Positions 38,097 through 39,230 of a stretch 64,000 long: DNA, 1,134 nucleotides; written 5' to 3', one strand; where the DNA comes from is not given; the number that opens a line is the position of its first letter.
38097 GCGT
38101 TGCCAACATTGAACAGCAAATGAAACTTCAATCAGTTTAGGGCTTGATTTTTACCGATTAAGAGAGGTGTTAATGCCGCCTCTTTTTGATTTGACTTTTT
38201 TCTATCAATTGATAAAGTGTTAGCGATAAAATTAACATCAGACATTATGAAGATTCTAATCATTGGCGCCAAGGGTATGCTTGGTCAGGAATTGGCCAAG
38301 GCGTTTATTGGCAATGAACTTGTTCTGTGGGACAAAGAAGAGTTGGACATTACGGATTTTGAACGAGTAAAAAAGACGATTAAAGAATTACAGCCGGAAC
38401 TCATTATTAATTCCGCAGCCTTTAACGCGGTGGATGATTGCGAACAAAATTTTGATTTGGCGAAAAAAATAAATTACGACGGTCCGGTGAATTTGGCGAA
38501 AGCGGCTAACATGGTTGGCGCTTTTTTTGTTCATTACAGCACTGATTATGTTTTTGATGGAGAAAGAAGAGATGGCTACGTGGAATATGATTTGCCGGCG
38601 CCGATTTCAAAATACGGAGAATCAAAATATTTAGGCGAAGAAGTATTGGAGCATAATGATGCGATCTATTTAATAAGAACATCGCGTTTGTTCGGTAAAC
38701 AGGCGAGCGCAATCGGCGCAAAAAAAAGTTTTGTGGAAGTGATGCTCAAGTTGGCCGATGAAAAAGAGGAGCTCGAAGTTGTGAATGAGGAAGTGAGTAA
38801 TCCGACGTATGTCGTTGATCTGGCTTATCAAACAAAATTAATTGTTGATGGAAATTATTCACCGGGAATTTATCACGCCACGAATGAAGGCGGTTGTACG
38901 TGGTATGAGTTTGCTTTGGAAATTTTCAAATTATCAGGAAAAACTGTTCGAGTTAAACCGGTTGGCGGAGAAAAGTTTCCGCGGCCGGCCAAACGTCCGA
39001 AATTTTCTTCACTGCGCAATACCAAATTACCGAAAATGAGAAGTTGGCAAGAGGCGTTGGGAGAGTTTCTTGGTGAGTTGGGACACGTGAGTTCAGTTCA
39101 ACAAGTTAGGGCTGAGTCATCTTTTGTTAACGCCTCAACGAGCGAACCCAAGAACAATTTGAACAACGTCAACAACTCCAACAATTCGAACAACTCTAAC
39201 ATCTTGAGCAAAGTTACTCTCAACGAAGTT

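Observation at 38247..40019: RfbD-RfbA gene fusion with an Asn/Ser-rich linker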

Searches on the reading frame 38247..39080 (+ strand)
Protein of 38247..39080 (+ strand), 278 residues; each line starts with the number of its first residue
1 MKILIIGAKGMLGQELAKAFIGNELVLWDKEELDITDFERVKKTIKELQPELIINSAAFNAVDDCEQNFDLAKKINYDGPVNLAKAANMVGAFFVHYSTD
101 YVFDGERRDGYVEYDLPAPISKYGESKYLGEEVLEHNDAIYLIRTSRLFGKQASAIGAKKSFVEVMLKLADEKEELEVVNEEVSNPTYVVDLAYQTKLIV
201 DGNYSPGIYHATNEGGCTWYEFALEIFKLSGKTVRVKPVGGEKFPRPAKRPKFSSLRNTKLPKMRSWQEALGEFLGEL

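Call 32: search_solved_structures(query=window:38247-39080:+, show_alignments=2, max_evalue=1e-10)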
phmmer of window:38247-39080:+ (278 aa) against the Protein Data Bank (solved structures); distinct sequences matched with E-value up to 1e-10: 13.
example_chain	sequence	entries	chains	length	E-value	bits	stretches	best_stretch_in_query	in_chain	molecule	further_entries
1vl0_A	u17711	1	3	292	2.1e-64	220.8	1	1-275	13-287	DTDP-4-dehydrorhamnose reductase, rfbD ortholog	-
3sc6_A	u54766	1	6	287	3.7e-59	203.6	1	2-275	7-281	dTDP-4-dehydrorhamnose reductase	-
8g22_A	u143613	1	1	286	1.8e-44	155.5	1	3-275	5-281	dTDP-4-dehydrorhamnose reductase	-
4wpg_A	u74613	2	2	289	1.5e-41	145.9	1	3-274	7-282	dTDP-4-dehydrorhamnose reductase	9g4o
1kbz_A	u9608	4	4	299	1.3e-35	126.4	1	1-261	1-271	dTDP-glucose oxidoreductase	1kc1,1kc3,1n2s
8ctr_A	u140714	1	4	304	4.8e-35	124.6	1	1-262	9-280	dTDP-4-dehydrorhamnose reductase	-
2ggs_A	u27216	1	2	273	3.9e-27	98.6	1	1-164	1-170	273aa long hypothetical dTDP-4-dehydrorhamnose reductase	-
2ydx_A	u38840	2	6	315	4.4e-23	85.3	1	2-260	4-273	METHIONINE ADENOSYLTRANSFERASE 2 SUBUNIT BETA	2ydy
4ndn_E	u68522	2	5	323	4.9e-23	85.2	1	2-260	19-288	Methionine adenosyltransferase 2 subunit beta | Isoform 2 of Methionine adenosyltransferase 2 subunit beta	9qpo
4ktt_E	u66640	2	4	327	5.1e-23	85.1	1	2-260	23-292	Methionine adenosyltransferase 2 subunit beta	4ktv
30gd_E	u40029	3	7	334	5.5e-23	85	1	2-260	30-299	Isoform 1 of Methionine adenosyltransferase 2 subunit beta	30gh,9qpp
9gpi_D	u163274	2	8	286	3.3e-18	69.3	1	3-210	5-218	dTDP-4-dehydrorhamnose reductase, putative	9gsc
5u9c_A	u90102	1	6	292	5.7e-17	65.3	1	2-276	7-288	dTDP-4-dehydrorhamnose Reductase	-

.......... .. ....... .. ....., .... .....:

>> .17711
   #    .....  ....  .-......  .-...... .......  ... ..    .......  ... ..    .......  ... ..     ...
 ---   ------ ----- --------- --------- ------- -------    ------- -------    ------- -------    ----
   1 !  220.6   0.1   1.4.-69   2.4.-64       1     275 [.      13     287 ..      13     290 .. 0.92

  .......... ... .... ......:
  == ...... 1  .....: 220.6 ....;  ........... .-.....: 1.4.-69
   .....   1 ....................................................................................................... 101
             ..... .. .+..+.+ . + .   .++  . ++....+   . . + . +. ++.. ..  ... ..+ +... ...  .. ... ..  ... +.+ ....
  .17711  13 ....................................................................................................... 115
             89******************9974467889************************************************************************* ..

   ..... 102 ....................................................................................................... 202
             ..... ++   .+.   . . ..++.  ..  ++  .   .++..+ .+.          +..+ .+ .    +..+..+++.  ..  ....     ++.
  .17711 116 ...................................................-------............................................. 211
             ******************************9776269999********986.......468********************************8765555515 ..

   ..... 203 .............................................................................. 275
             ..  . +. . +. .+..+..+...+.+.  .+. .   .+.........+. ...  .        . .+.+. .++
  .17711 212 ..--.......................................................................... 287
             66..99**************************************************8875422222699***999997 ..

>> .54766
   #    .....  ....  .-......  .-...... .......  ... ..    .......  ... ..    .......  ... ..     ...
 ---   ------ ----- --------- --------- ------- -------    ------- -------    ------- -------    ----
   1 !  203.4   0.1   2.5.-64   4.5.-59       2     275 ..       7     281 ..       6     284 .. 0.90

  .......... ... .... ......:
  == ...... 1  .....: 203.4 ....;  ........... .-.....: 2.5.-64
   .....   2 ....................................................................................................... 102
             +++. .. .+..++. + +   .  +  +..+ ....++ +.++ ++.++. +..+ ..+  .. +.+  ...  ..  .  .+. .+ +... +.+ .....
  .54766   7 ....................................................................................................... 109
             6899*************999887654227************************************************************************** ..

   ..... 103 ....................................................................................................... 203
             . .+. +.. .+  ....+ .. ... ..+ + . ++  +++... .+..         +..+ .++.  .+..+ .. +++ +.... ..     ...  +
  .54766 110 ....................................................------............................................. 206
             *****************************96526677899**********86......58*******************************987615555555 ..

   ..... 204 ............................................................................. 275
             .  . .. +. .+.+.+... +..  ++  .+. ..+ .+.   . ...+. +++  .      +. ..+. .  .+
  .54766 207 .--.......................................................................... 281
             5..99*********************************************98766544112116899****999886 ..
